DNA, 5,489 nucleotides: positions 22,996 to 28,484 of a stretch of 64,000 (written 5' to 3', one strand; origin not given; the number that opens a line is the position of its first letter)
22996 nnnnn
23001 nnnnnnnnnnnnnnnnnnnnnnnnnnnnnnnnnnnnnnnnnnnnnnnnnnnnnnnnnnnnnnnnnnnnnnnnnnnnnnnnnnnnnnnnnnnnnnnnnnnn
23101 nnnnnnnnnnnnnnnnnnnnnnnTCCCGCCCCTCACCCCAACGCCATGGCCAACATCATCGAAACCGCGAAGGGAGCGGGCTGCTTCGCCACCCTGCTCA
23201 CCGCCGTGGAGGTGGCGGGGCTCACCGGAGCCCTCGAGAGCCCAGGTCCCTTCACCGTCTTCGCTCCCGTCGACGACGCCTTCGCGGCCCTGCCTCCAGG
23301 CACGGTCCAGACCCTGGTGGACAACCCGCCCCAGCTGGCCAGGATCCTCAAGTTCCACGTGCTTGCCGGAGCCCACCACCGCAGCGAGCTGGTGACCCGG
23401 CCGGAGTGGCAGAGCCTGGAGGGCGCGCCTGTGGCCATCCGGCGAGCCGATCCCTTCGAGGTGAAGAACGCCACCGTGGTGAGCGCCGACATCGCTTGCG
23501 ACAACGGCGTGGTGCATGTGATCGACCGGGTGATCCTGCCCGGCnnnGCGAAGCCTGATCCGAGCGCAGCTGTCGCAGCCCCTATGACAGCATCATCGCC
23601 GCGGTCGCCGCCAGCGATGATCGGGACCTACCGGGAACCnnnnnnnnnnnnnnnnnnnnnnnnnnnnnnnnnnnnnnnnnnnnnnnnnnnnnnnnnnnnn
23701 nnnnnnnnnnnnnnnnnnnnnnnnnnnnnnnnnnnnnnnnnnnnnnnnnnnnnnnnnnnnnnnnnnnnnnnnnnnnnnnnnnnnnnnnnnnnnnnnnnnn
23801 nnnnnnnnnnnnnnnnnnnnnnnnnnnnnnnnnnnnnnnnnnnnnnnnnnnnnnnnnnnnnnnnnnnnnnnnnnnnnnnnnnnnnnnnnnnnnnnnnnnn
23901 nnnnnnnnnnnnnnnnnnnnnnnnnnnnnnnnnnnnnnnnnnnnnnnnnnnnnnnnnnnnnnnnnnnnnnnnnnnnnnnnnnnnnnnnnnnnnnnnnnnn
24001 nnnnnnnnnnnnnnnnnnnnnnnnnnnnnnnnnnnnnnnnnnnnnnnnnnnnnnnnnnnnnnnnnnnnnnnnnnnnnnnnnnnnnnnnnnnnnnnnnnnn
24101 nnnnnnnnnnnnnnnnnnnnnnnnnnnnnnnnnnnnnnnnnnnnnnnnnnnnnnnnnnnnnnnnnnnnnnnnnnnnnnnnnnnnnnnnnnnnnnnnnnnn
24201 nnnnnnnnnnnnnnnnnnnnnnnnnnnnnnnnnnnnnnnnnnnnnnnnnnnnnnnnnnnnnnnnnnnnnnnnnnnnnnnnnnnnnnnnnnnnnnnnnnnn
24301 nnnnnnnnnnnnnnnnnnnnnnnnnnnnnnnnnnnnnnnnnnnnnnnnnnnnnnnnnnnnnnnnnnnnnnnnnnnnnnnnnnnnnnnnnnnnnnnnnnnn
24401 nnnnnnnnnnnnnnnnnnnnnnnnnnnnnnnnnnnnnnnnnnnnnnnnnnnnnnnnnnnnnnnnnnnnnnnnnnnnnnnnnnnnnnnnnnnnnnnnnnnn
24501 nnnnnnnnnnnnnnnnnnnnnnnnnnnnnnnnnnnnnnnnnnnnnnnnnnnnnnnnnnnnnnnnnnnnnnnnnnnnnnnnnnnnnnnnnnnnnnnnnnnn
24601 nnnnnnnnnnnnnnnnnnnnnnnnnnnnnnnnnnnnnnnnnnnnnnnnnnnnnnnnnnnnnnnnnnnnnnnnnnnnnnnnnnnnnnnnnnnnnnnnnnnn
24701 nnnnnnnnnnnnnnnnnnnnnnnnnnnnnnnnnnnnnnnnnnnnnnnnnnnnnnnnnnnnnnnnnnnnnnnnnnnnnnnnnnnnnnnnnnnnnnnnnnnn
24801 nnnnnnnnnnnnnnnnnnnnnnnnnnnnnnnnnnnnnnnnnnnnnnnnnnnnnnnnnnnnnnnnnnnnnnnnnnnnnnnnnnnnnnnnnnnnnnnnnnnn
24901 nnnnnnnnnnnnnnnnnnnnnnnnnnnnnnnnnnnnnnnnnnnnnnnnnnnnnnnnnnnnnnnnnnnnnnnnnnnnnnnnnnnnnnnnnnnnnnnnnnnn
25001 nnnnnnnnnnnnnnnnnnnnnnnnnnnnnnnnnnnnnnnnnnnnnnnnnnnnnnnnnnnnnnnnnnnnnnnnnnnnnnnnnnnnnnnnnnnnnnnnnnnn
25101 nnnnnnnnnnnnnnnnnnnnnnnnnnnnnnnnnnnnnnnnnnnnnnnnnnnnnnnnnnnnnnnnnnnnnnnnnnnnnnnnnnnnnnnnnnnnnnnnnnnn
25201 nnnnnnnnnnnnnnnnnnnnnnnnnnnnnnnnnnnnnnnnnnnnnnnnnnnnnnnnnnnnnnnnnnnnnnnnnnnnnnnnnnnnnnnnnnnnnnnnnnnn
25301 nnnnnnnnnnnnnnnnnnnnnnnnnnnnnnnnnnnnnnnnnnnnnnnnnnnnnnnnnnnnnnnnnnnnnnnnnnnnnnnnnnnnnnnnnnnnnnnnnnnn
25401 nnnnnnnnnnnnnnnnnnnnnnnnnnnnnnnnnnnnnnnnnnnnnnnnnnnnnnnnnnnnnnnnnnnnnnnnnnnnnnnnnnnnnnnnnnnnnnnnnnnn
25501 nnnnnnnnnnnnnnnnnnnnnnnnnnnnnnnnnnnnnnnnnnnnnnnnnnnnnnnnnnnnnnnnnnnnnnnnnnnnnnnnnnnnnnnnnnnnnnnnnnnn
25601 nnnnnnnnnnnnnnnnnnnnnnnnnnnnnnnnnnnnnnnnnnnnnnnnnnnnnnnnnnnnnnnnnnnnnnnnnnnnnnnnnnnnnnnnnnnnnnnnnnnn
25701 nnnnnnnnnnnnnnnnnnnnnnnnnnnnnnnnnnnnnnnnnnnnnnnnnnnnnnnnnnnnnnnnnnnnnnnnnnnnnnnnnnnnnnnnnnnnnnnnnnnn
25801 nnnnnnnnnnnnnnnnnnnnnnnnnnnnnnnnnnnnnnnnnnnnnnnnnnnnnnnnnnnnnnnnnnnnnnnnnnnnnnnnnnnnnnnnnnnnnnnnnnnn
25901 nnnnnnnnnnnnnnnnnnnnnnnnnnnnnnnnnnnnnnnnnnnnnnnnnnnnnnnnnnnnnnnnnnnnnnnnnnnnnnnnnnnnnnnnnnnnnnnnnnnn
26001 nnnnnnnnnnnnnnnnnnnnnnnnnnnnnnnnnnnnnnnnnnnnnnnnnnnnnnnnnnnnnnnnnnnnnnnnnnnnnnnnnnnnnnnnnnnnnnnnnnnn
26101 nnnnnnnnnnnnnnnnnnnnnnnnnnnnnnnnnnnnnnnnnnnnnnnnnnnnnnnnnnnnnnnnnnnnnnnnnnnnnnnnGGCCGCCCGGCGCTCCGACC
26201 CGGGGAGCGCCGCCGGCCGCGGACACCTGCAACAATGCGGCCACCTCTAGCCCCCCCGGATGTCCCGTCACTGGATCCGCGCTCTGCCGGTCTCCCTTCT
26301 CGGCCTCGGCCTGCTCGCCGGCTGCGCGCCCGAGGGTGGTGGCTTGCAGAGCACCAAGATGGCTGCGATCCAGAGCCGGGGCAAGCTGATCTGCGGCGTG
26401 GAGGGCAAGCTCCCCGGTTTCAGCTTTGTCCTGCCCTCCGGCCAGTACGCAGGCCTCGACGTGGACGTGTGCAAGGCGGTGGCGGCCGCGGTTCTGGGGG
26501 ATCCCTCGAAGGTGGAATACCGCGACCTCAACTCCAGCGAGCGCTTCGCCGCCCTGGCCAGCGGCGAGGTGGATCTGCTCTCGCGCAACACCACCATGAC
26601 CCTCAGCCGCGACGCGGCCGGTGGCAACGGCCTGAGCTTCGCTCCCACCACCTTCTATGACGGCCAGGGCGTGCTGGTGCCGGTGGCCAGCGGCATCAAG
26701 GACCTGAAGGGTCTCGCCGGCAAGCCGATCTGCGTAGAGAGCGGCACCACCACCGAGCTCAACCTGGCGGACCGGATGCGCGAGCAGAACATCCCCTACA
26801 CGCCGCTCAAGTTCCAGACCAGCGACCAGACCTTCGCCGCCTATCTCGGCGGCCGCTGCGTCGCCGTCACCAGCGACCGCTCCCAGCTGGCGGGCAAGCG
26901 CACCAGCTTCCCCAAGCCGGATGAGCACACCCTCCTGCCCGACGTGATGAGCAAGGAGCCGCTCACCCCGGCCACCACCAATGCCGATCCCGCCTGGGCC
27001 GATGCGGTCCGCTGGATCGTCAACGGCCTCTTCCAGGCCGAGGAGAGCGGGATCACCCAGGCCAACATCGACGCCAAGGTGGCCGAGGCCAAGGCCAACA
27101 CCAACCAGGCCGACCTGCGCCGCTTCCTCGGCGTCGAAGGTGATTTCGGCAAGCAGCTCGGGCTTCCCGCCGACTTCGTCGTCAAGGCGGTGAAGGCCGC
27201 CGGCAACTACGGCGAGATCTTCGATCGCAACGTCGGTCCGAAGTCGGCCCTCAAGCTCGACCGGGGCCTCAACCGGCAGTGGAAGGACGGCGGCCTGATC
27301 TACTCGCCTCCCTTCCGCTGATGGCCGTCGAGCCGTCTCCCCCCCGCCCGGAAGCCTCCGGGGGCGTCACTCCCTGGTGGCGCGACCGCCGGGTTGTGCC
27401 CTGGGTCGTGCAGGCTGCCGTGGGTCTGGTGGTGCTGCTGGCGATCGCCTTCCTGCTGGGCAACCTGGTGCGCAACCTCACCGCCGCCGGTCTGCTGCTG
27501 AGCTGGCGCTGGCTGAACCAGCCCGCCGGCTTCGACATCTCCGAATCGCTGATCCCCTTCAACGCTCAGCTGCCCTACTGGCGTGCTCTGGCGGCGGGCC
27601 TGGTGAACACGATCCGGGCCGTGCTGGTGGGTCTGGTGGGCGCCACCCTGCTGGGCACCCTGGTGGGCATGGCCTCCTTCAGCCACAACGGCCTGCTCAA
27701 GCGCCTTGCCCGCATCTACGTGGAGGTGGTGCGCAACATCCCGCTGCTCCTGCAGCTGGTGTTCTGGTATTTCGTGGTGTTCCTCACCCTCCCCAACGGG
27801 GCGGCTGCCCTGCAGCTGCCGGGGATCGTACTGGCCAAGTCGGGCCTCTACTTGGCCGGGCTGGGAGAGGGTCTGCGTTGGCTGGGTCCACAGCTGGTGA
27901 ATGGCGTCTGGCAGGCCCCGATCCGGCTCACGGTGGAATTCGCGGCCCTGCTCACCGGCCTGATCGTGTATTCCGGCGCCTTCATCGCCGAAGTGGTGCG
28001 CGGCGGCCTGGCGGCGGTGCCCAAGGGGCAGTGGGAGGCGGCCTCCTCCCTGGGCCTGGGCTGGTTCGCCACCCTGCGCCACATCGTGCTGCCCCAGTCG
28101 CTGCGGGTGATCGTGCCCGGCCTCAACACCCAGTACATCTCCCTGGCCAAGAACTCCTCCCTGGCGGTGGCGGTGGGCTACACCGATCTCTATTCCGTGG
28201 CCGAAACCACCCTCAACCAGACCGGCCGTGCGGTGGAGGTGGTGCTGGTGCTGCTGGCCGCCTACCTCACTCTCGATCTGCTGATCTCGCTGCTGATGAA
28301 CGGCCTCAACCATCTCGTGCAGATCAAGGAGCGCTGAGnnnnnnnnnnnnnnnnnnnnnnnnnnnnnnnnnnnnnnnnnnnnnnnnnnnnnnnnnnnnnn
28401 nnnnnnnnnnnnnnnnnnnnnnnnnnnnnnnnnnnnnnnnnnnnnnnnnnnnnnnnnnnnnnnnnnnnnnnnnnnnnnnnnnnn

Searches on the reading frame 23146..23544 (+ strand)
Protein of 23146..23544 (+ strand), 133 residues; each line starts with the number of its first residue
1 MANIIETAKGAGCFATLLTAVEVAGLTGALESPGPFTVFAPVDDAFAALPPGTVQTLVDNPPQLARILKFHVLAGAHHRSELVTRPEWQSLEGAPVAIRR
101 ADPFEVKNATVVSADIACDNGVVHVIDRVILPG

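Call 4: search_protein_families(library=pfam, proteins=[window:23146-23544:+], max_evalue=0.01)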
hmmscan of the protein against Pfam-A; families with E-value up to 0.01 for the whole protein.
window:23146-23544:+ (133 aa): 1 family
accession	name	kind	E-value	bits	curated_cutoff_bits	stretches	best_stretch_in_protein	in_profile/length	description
PF02469.27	Fasciclin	-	1.2e-34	119.6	22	1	14-132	3-123/123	Fasciclin domain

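Call 42: search_protein_families(library=ncbifam, proteins=[window:23146-23544:+], max_evalue=0.001)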
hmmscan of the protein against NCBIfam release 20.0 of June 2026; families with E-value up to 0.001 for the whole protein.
window:23146-23544:+ (133 aa): 0 families

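Call 43: search_solved_structures(query=window:23146-23544:+, max_evalue=0.01)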
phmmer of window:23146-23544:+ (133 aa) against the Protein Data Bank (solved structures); distinct sequences matched with E-value up to 0.01: 25.
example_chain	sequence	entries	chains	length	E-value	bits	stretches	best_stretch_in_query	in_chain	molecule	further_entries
5nv6_A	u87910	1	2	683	7.1e-46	158.8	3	2-132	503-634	Transforming growth factor-beta-induced protein ig-h3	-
7asg_A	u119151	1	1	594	1.1e-45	158.1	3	2-130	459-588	Transforming growth factor-beta-induced protein ig-h3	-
7as7_A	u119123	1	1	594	1.1e-45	158.1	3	2-130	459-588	Transforming growth factor-beta-induced protein ig-h3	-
7asc_A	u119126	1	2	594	3.8e-45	156.4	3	2-130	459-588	Transforming growth factor-beta-induced protein ig-h3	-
6tjv_Q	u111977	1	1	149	2.2e-43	150.7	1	1-133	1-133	Tll0220 protein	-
2mxa_A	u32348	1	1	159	2.7e-43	150.4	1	1-133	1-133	NDH-1 complex sensory subunit CupS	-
5yjh_A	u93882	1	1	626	1.1e-31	112.9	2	23-132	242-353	Periostin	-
5yjg_A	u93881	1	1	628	1.1e-31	112.9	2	23-132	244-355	Periostin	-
1w7d_A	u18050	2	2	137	5.4e-30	107.4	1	3-133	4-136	BETA-IG-H3/FASCICLIN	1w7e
6kgx_bH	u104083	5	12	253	9.2e-18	67.8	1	3-132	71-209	LRC6 | FAS1 domain-containing protein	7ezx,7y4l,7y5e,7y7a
1x3b_A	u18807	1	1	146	1.3e-17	67.3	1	1-132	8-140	Transforming growth factor-beta induced protein IG-H3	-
2ltb_A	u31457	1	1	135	1.7e-17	67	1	1-132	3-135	Transforming growth factor-beta-induced protein ig-h3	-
2ltc_A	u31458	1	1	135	4e-17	65.8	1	1-130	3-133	Transforming growth factor-beta-induced protein ig-h3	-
2vxp_A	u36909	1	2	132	4.3e-17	65.7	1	1-130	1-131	TRANSFORMING GROWTH FACTOR-BETA-INDUCED PROTEIN IG-H3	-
9oek_A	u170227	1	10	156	9.8e-17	64.5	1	3-132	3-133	Transforming growth factor-beta-induced protein ig-h3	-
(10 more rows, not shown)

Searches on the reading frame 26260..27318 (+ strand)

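Call 4: search_protein_families(library=pfam, proteins=[window:26260-27318:+], max_evalue=0.01)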
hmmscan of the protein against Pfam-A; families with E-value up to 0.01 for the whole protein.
window:26260-27318:+ (353 aa): 1 family
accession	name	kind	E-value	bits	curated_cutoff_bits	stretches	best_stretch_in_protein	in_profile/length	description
PF00497.25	SBP_bac_3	-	1.4e-14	54.4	26.4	1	43-250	1-98/132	Bacterial extracellular solute-binding proteins, family 3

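Call 42: search_protein_families(library=ncbifam, proteins=[window:26260-27318:+], max_evalue=0.001)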
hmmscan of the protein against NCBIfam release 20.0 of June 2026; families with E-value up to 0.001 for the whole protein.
window:26260-27318:+ (353 aa): 7 families
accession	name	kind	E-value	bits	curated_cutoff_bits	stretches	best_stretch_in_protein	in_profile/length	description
TIGR01096.1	3A0103s03R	subfamily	9.3e-45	153.1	256.35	1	31-324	16-249/250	lysine/arginine/ornithine ABC transporter substrate-binding protein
NF008063.0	PRK10797.1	subfamily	3.7e-14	52.6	375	1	7-249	4-248/302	glutamate/aspartate ABC transporter substrate-binding protein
NF008885.0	PRK11917.1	equivalog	1.8e-12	47.4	373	1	31-250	28-239/259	bifunctional adhesin/ABC transporter aspartate/glutamate-binding protein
NF008426.0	PRK11260.1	equivalog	4.7e-10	39.2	312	1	7-178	8-173/266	cystine ABC transporter substrate-binding protein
TIGR01728.1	SsuA_fam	subfamily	3.9e-07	29.6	163.5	1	91-177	39-126/290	aliphatic sulfonate ABC transporter substrate-binding protein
NF052427.1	StpK7MSMEG_1200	equivalog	4.5e-06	25.4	900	1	34-119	355-437/601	serine/threonine protein kinase StpK7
NF007029.0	PRK09495.1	equivalog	3.7e-05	23.6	303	1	41-206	25-179/248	glutamine ABC transporter substrate-binding protein GlnH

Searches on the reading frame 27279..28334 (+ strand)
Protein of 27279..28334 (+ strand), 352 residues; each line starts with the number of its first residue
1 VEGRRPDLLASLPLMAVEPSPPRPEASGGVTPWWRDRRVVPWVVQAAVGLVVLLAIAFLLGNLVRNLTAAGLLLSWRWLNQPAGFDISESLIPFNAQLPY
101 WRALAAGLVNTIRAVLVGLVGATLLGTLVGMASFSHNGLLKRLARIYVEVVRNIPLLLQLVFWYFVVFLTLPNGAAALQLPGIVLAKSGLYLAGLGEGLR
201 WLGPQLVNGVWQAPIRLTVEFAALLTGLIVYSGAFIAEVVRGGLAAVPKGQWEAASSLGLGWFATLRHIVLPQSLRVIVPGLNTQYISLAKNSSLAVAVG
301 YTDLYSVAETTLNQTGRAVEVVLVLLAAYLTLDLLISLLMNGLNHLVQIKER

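Call 58: search_protein_families(library=pfam, proteins=[window:27279-28334:+], max_evalue=0.00001)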
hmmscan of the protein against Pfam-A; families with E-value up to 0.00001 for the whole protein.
window:27279-28334:+ (352 aa): 1 family
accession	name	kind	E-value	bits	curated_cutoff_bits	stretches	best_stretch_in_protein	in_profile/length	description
PF00528.27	BPD_transp_1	-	1.1e-19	71.3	26.4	1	123-344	2-179/184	Binding-protein-dependent transport system inner membrane component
